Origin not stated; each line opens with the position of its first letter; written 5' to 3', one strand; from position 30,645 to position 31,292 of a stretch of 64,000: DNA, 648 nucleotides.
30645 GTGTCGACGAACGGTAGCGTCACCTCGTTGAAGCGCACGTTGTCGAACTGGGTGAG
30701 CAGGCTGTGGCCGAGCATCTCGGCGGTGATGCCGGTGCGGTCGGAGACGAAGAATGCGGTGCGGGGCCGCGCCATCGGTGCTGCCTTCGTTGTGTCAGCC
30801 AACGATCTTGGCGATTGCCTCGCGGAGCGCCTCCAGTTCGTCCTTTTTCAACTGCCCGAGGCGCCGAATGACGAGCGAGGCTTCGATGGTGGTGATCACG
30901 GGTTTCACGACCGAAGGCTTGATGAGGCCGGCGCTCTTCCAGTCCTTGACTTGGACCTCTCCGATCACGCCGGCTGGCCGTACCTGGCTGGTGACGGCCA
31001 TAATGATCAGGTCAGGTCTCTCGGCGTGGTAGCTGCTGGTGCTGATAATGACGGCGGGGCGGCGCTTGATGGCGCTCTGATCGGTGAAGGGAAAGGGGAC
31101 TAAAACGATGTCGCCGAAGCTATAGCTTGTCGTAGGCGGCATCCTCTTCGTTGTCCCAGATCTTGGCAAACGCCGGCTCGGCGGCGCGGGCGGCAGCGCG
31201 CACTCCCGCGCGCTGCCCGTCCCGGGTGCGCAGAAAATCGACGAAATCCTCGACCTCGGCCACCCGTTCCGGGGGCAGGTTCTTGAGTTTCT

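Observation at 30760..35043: A 4.2-kb accessory insertion splits the ppsR/ppsA pair and is bracketed by a perfect 27-bp direct repeat that duplicates the ppsR start codon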

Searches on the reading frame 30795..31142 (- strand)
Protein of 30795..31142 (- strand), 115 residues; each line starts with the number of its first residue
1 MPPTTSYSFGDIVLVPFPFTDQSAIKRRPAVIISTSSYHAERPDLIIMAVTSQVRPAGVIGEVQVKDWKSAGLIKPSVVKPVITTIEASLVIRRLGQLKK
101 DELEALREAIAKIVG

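Call 6: search_protein_families(library=pfam, proteins=[window:30795-31136:-], max_evalue=0.01)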
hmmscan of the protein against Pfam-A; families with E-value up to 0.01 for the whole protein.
window:30795-31136:- (113 aa): 1 family
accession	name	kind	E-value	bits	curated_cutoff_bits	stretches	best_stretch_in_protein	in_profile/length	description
PF02452.23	PemK_toxin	-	9e-16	58.5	23.1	1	8-111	3-108/109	PemK-like, MazF-like toxin of type II toxin-antitoxin system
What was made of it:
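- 30795..31142 (-): mazF-like toxin of TA1, 115 aa, intact. Its stop codon is 8 nt from the left repeat and 19 nt from the ppsR ATG. PF02452, 9e-16 (call 6).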

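Call 8: find_encoding_contigs(protein=window:30795-31136:-, flank=10000, max_places=10)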
Protein window:30795-31136:- (113 aa): no gene with exactly this product is on record in the collection.
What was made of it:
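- Tried and rejected: It failed because the called gene is 115 aa (call 8).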

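Call 13: find_homologous_proteins(query=window:30795-31142:-, max_evalue=1e-10)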
Query window:30795-31142:- (115 aa): 2942 proteins with E <= 1e-10 among 3119 candidates; the best 120 are listed.
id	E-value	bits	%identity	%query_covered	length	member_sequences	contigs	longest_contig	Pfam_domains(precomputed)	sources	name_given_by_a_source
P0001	1.4e-65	236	100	100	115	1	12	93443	PF02452.24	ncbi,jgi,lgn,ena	ncbi:MAG TPA: type II toxin-antitoxin system PemK/MazF family toxin [Burkholderiales bacterium]|jgi:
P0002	5.0e-59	215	90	100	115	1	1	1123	PF02452.24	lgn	-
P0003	6.3e-59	215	91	100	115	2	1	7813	PF02452.24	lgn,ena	-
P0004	1.1e-57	210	88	100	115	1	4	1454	PF02452.24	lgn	-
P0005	3.0e-57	209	86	100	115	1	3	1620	PF02452.24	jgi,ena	jgi:mRNA interferase MazF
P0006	7.1e-57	208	85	100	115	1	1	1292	PF02452.24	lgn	-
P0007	7.9e-57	208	87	100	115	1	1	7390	PF02452.24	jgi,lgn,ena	-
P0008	1.8e-56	207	86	100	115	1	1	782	PF02452.24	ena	-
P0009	3.7e-56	206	88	100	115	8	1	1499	PF02452.24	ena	-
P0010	7.3e-56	205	83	100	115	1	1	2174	PF02452.24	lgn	-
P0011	9.4e-56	204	84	100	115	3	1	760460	PF02452.24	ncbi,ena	-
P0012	8.1e-55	201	83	100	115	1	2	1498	PF02452.24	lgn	-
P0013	1.8e-54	200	83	100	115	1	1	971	PF02452.24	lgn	-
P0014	2.1e-54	200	83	100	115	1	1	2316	PF02452.24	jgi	jgi:mRNA interferase MazF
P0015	2.9e-54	200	81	100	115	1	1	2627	PF02452.24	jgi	jgi:mRNA-degrading endonuclease toxin of MazEF toxin-antitoxin module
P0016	3.2e-54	199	82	100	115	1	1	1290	PF02452.24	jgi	-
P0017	3.5e-54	199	83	100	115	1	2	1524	PF02452.24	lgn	-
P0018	5.1e-54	199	81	100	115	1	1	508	PF02452.24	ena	-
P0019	5.6e-54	199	83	100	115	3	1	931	PF02452.24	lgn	-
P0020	1.3e-53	197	83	100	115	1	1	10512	PF02452.24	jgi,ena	-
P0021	1.4e-53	197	80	100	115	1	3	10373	PF02452.24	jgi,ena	jgi:mRNA interferase MazF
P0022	1.7e-53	197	86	100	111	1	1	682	PF02452.24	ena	-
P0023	2.4e-53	197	79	100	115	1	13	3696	PF02452.24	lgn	-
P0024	2.8e-53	196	81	100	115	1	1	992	PF02452.24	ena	-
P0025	3.3e-53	196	82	100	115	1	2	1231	PF02452.24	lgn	-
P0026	3.4e-53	196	78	100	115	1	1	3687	PF02452.24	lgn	-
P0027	3.6e-53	196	81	100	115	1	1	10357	PF02452.24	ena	-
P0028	3.9e-53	196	80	100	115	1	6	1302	PF02452.24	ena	-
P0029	4.2e-53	196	81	100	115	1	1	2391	PF02452.24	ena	-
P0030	6.8e-53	195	80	100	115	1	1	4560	PF02452.24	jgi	jgi:mRNA interferase MazF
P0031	7.6e-53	195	79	100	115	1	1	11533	PF02452.24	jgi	jgi:mRNA interferase MazF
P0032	9.4e-53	195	77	100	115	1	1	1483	PF02452.24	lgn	-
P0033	9.5e-53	195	78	100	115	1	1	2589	PF02452.24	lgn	-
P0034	1.0e-52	195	79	100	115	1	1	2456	PF02452.24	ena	-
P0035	1.3e-52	194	82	100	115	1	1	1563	PF02452.24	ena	-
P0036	2.0e-52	194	78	100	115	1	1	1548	PF02452.24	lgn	-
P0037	2.2e-52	194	80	100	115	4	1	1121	PF02452.24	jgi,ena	-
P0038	2.7e-52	193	79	100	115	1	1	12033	PF02452.24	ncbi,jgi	jgi:mRNA interferase MazF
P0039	4.0e-52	193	78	100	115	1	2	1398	PF02452.24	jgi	jgi:mRNA interferase MazF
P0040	4.7e-52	192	79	100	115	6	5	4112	PF02452.24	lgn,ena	-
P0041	5.7e-52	192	79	100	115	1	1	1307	PF02452.24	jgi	jgi:mRNA interferase MazF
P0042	7.2e-52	192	80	100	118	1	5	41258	PF02452.24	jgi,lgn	jgi:mRNA interferase MazF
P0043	9.1e-52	192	77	100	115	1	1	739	PF02452.24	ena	-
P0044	1.0e-51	191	80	100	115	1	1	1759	PF02452.24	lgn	-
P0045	1.1e-51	191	77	100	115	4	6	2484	PF02452.24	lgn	-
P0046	1.3e-51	191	79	100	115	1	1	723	PF02452.24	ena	-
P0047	1.5e-51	191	79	100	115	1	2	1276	PF02452.24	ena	-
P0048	1.9e-51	190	79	100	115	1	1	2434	PF02452.24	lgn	-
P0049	2.0e-51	190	77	100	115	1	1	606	PF02452.24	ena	-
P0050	2.2e-51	190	77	100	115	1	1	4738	PF02452.24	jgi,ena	-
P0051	2.2e-51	190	79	100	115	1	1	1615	PF02452.24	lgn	-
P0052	2.3e-51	190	80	100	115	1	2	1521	PF02452.24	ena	-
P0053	2.4e-51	190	79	100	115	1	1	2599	PF02452.24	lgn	-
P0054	2.6e-51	190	81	100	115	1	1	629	PF02452.24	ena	-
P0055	3.6e-51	190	77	100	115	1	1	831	PF02452.24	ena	-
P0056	4.6e-51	189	79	100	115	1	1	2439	PF02452.24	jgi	jgi:mRNA interferase MazF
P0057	4.9e-51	189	77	100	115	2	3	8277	PF02452.24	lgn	-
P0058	5.0e-51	189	77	100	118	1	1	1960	PF02452.24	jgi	jgi:mRNA interferase MazF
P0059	5.2e-51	189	80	100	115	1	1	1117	PF02452.24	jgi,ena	-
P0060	6.4e-51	189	77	100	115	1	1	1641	PF02452.24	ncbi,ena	-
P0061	1.0e-50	188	77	100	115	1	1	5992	PF02452.24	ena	-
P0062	1.4e-50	188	76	100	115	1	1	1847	PF02452.24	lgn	-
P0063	1.4e-50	188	77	100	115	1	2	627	PF02452.24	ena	-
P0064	1.9e-50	187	77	100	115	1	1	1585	PF02452.24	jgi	jgi:mRNA interferase MazF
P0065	2.0e-50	187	77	100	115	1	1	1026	PF02452.24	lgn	-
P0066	2.5e-50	187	78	89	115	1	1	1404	PF02452.24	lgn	-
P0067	3.2e-50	187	75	100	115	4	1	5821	PF02452.24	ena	-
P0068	4.2e-50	186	77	100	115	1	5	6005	PF02452.24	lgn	-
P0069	4.4e-50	186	76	100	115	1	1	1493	PF02452.24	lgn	-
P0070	4.6e-50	186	76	100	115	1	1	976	PF02452.24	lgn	-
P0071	5.0e-50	186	77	100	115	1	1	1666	PF02452.24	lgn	-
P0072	8.9e-50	185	77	100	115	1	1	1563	PF02452.24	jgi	jgi:mRNA interferase MazF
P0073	9.3e-50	185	77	100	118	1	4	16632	PF02452.24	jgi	jgi:mRNA interferase MazF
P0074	1.3e-49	185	77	100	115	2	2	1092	PF02452.24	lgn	-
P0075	1.9e-49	184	75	100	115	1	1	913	PF02452.24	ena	-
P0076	2.3e-49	184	77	100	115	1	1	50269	PF02452.24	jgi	jgi:mRNA interferase MazF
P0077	3.2e-49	183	73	100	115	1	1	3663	PF02452.24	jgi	jgi:mRNA interferase MazF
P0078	3.3e-49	183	74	100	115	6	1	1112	PF02452.24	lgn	-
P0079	3.5e-49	183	75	100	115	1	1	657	PF02452.24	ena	-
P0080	4.1e-49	183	77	89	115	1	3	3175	PF02452.24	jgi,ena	-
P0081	4.4e-49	183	76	100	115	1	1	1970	PF02452.24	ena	-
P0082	4.4e-49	183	75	98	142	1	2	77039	PF02452.24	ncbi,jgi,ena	-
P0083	4.7e-49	183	78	100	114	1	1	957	PF02452.24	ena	-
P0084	5.9e-49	182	76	100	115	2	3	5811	PF02452.24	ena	-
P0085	6.2e-49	182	74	100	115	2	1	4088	PF02452.24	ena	-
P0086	8.6e-49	182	74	100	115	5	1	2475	PF02452.24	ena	-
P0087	1.1e-48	182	73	100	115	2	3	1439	PF02452.24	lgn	-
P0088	1.5e-48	181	75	100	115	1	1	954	PF02452.24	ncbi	-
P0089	1.5e-48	181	74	100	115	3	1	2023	PF02452.24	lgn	-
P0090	2.0e-48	181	73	100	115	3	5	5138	PF02452.24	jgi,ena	-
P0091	2.6e-48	180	75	100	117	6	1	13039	PF02452.24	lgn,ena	-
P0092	3.0e-48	180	74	100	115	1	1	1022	PF02452.24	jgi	-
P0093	3.4e-48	180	73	100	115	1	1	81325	PF02452.24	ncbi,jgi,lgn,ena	-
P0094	3.6e-48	180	75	100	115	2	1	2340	PF02452.24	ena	-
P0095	4.2e-48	180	74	100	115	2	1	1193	PF02452.24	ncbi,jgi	-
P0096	4.7e-48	180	76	100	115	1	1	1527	PF02452.24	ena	-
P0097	5.0e-48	180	74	100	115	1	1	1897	PF02452.24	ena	-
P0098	5.4e-48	179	99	77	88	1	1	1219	PF02452.24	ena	-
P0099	6.0e-48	179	77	100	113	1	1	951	PF02452.24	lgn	-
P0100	6.1e-48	179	70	100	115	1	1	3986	PF02452.24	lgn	-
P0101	6.6e-48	179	77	100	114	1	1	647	PF02452.24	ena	-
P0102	6.8e-48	179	70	100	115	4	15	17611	PF02452.24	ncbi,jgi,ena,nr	ncbi:MAG: growth inhibitor [Betaproteobacteria bacterium RIFCSPLOWO2_12_FULL_68_20]|nr:MAG: growth i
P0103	7.5e-48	179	73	100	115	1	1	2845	PF02452.24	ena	-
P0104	8.4e-48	179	75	100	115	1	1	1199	PF02452.24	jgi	jgi:mRNA interferase MazF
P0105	1.3e-47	178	75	100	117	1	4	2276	PF02452.24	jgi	jgi:mRNA interferase MazF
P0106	1.4e-47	178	70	100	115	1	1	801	PF02452.24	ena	-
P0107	1.6e-47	178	72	100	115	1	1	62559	PF02452.24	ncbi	-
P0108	2.1e-47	177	72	100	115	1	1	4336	PF02452.24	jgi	jgi:mRNA interferase MazF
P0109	2.2e-47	177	73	100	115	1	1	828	PF02452.24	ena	-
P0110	2.6e-47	177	71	100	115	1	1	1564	PF02452.24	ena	-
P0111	2.8e-47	177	71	100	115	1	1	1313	PF02452.24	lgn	-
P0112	2.9e-47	177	76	100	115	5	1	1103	PF02452.24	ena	-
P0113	3.0e-47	177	73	100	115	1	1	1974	PF02452.24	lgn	-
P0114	3.1e-47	177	76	100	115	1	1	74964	PF02452.24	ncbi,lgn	-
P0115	3.4e-47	177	72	100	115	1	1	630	PF02452.24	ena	-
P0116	3.4e-47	177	72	100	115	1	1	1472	PF02452.24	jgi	jgi:mRNA-degrading endonuclease toxin of MazEF toxin-antitoxin module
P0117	3.6e-47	177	70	100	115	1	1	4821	PF02452.24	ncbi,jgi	-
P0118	3.6e-47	177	74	100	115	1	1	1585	PF02452.24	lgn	-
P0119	3.7e-47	177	74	100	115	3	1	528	PF02452.24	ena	-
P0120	3.9e-47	177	72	100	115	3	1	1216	PF02452.24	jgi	jgi:mRNA interferase MazF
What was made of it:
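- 30795..31142 (-): More than 2,900 homologues, the closest 90-91% identical (call 13).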

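Call 14: find_encoding_contigs(protein=P0003, flank=6000, max_places=3)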
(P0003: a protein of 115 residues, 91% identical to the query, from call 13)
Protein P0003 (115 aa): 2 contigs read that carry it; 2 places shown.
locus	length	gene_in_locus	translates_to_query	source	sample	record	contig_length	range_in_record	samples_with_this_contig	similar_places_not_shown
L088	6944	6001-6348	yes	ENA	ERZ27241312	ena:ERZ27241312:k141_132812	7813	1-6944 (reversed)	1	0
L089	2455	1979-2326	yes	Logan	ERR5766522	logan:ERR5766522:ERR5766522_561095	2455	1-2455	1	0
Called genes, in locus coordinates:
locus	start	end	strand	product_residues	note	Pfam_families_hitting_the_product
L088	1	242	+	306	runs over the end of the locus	PF03446:NAD_binding_2, PF03807:F420_oxidored (weak), PF14833:NAD_binding_11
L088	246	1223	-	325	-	PF01408:GFO_IDH_MocA, PF02894:GFO_IDH_MocA_C, PF22725:GFO_IDH_MocA_C3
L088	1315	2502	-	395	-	PF02746:MR_MLE_N, PF13378:MR_MLE_C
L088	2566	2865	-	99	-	-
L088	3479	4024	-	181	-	-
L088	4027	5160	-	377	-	PF25275:Golvesin_C, PF25023:TEN_YD-shell (weak)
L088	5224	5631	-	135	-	PF25275:Golvesin_C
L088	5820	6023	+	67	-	PF10047:DUF2281 (weak)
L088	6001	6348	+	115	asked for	PF02452:PemK_toxin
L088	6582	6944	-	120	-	?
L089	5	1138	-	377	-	PF25275:Golvesin_C, PF25023:TEN_YD-shell (weak)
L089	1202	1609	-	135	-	PF25275:Golvesin_C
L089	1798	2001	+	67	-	PF10047:DUF2281 (weak)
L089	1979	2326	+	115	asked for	PF02452:PemK_toxin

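Call 15: find_encoding_contigs(protein=P0011, flank=6000, max_places=3)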
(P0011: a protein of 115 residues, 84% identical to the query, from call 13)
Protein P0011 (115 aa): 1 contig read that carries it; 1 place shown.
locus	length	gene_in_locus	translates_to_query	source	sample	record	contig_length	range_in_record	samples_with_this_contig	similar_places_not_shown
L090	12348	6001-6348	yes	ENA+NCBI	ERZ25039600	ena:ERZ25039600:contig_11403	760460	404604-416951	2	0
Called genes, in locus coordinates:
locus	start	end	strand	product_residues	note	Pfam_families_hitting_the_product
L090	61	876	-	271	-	PF09694:Gcw_chp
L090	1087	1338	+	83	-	PF04380:BMFP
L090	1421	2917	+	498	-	PF13541:ChlI, PF00158:Sigma54_activat (faint), PF01078:Mg_chelatase, PF07728:AAA_5 (faint), PF00493:MCM (weak), PF13335:Mg_chelatase_C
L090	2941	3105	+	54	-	PF00149:Metallophos (weak)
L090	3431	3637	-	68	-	-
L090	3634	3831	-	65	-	-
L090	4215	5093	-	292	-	-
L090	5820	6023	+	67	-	PF10047:DUF2281 (weak)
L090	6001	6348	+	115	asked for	PF02452:PemK_toxin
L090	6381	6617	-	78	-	-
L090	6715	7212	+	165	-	-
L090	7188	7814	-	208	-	PF13441:Gly-zipper_YMGG (faint), PF13488:Gly-zipper_Omp (weak), PF05433:Rick_17kDa_Anti (weak)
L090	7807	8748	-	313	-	PF00294:PfkB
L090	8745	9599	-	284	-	PF13717:Zn_ribbon_4, PF13719:Zn_ribbon_5, PF11906:DUF3426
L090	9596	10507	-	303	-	PF06325:PrmA, PF08241:Methyltransf_11 (faint), PF08242:Methyltransf_12 (faint), PF05175:MTS, PF13489:Methyltransf_23 (weak), PF13847:Methyltransf_31 (weak), PF13649:Methyltransf_25 (weak)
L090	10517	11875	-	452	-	PF00289:Biotin_carb_N, PF02655:ATP-grasp_3 (weak), PF02222:ATP-grasp, PF02786:CPSase_L_D2, PF07478:Dala_Dala_lig_C, PF02785:Biotin_carb_C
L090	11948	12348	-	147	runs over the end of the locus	PF00364:Biotin_lipoyl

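Call 16: find_encoding_contigs(protein=P0007, flank=6000, max_places=3)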
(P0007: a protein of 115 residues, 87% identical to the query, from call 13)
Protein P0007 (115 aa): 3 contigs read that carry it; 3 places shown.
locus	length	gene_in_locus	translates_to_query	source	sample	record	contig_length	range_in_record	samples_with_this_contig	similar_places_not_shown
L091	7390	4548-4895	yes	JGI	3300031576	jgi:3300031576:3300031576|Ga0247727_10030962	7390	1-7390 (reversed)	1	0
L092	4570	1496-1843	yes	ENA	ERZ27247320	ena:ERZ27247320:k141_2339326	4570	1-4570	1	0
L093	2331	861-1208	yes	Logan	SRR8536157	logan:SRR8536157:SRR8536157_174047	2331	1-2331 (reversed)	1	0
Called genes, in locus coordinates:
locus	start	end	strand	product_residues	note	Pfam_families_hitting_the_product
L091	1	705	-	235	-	?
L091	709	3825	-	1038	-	PF01807:Zn_ribbon_DnaG, PF08275:DNAG_N (weak), PF13155:Toprim_2, PF13362:Toprim_3, PF13662:Toprim_4, PF27228:MTBMA_p00010_2nd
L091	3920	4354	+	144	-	PF12844:HTH_19 (faint), PF13560:HTH_31, PF01381:HTH_3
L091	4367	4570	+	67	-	PF10047:DUF2281 (weak)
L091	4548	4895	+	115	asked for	PF02452:PemK_toxin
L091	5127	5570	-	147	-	-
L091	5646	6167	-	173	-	-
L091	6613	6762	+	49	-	-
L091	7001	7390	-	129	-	?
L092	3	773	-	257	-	?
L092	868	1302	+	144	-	PF12844:HTH_19 (faint), PF13560:HTH_31, PF01381:HTH_3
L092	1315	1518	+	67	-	PF10047:DUF2281 (weak)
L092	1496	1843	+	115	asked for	PF02452:PemK_toxin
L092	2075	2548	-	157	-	-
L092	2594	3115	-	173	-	-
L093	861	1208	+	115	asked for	PF02452:PemK_toxin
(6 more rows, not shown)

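Call 25: find_related_loci(query=window:30795-31142:-, collection=metagenome_contigs, flank=7000)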
Query window:30795-31142:- (115 aa) in metagenome_contigs; peptide patterns used: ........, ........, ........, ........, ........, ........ (x = any residue, [..] = any of these).
598 stretches matched a pattern (row limit reached: there are more); 129 encode a relative of the query (tblastn E <= 1e-3); the best 80 are kept; 80 distinct loci.
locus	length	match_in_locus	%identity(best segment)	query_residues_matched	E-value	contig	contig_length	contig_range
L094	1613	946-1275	88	6-115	5e-64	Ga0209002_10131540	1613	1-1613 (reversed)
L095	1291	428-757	85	6-115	1e-63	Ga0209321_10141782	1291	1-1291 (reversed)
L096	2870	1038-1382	83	1-115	1e-60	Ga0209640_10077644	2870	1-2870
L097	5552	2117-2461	76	1-115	7e-59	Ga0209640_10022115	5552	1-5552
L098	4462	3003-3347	77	1-115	9e-59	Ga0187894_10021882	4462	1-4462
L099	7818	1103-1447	76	1-115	7e-59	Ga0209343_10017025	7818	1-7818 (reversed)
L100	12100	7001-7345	75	1-115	7e-56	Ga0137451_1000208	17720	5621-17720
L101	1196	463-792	77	6-115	2e-58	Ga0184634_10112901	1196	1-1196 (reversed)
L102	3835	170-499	77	6-115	2e-55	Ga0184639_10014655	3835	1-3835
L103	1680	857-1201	70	1-115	7e-54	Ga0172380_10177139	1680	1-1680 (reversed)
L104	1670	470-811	71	1-114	2e-53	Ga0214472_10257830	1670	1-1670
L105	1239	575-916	68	1-114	4e-54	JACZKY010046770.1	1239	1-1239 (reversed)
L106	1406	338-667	71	6-115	3e-53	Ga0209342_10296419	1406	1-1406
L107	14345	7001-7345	67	1-115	2e-51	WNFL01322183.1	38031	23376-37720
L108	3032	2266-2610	63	1-115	1e-50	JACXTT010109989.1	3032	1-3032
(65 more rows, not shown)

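Call 55: search_protein_families(library=ncbifam, proteins=[window:30795-31142:-], max_evalue=0.01)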
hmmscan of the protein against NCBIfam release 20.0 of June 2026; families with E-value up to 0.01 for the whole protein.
window:30795-31142:- (115 aa): 1 family
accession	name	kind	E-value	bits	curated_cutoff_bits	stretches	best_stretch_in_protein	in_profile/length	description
NF007386.0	PRK09907.1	equivalog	0.00018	21.4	120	1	9-114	9-110/111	endoribonuclease MazF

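Call 72: find_encoding_contigs(protein=P0042, flank=8000, max_places=3)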
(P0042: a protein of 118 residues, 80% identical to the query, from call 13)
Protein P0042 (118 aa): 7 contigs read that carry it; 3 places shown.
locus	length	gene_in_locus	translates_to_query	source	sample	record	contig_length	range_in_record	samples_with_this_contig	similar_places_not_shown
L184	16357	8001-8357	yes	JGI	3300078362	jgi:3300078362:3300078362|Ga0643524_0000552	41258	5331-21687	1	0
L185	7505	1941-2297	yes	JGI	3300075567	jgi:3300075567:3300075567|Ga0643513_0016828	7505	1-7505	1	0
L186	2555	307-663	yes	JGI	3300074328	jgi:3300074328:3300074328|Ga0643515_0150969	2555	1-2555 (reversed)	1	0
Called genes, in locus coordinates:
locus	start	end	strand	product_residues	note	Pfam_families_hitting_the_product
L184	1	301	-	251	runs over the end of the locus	PF00106:adh_short, PF01370:Epimerase (weak), PF08659:KR, PF13561:adh_short_C2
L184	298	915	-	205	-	PF02798:GST_N, PF13417:GST_N_3, PF13409:GST_N_2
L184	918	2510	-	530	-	PF01019:G_glu_transpept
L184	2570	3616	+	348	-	PF05987:DUF898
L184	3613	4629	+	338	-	PF23368:DUF7092, PF01435:Peptidase_M48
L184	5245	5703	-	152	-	-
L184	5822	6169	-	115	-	-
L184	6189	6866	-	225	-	-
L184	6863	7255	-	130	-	-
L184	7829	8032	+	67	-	PF10047:DUF2281 (weak)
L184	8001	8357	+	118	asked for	PF02452:PemK_toxin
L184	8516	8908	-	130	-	-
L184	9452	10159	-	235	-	PF22302:DUF6968 (weak)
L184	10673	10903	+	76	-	PF04255:DUF433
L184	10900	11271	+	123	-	PF18478:PIN_10 (faint), PF18480:DUF5615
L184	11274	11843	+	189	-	-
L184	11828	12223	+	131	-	-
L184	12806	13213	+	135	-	-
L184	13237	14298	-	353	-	PF08240:ADH_N, PF00107:ADH_zinc_N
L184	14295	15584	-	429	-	PF01053:Cys_Met_Meta_PP, PF01212:Beta_elim_lyase (weak)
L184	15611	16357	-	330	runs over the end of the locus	PF00248:Aldo_ket_red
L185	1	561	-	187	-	?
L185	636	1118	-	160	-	-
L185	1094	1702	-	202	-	-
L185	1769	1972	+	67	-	PF10047:DUF2281 (weak)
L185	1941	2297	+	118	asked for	PF02452:PemK_toxin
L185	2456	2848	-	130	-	-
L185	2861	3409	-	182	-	-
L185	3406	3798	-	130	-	-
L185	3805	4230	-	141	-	-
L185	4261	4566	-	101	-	PF22302:DUF6968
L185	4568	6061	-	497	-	PF25023:TEN_YD-shell, PF05593:RHS_repeat, PF25023:TEN_YD-shell, PF05593:RHS_repeat (weak)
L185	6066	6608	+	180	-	-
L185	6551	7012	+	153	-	-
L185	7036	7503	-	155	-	?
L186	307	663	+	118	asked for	PF02452:PemK_toxin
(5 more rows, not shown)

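Call 73: find_encoding_contigs(protein=P0114, flank=8000, max_places=2)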
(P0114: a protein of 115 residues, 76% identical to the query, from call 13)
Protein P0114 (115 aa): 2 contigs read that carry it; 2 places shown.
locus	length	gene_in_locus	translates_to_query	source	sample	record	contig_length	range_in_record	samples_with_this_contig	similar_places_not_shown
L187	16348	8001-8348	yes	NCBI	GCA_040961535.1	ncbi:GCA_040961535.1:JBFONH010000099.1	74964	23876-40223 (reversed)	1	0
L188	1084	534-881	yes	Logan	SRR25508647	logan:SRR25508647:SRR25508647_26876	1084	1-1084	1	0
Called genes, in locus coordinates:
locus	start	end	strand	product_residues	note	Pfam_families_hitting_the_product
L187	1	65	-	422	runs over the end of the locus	-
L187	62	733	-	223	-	PF01814:Hemerythrin, PF10006:DUF2249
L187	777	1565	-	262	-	-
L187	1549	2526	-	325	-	PF02628:COX15-CtaA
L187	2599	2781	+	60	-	-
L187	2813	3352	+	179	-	PF00116:COX2 (weak)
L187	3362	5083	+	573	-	PF00115:COX1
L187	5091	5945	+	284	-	PF01040:UbiA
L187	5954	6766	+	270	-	PF00578:AhpC-TSA (faint), PF02630:SCO1-SenC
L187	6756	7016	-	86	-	-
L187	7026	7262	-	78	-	-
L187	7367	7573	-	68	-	PF21716:dnstrm_HI1420 (weak)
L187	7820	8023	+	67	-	PF10047:DUF2281 (weak)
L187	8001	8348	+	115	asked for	PF02452:PemK_toxin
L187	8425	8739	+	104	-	-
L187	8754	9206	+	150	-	-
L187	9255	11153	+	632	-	PF00033:Cytochrome_B, PF13631:Cytochrom_B_N_2, PF00111:Fer2, PF00970:FAD_binding_6, PF00175:NAD_binding_1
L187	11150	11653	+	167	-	-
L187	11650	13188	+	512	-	PF00033:Cytochrome_B, PF13631:Cytochrom_B_N_2, PF12837:Fer4_6 (weak), PF13237:Fer4_10 (weak), PF14697:Fer4_21 (weak), PF12838:Fer4_7, PF13187:Fer4_9 (weak), PF02662:FlpD, +3 more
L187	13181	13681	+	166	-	-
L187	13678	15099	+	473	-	PF00115:COX1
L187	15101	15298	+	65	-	-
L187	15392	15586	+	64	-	PF04588:HIG_1_N (weak)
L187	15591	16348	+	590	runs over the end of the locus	PF02310:B12-binding (weak), PF04055:Radical_SAM, PF13282:DUF4070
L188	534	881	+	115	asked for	PF02452:PemK_toxin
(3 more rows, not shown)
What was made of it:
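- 31120..31323 (-): DUF2281-type antitoxin of TA1, 67 aa, overlapping the toxin gene by 23 nt. The same gene pair is found in L088, L090, L091, L184 and L187 (calls 14-16, 72, 73).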
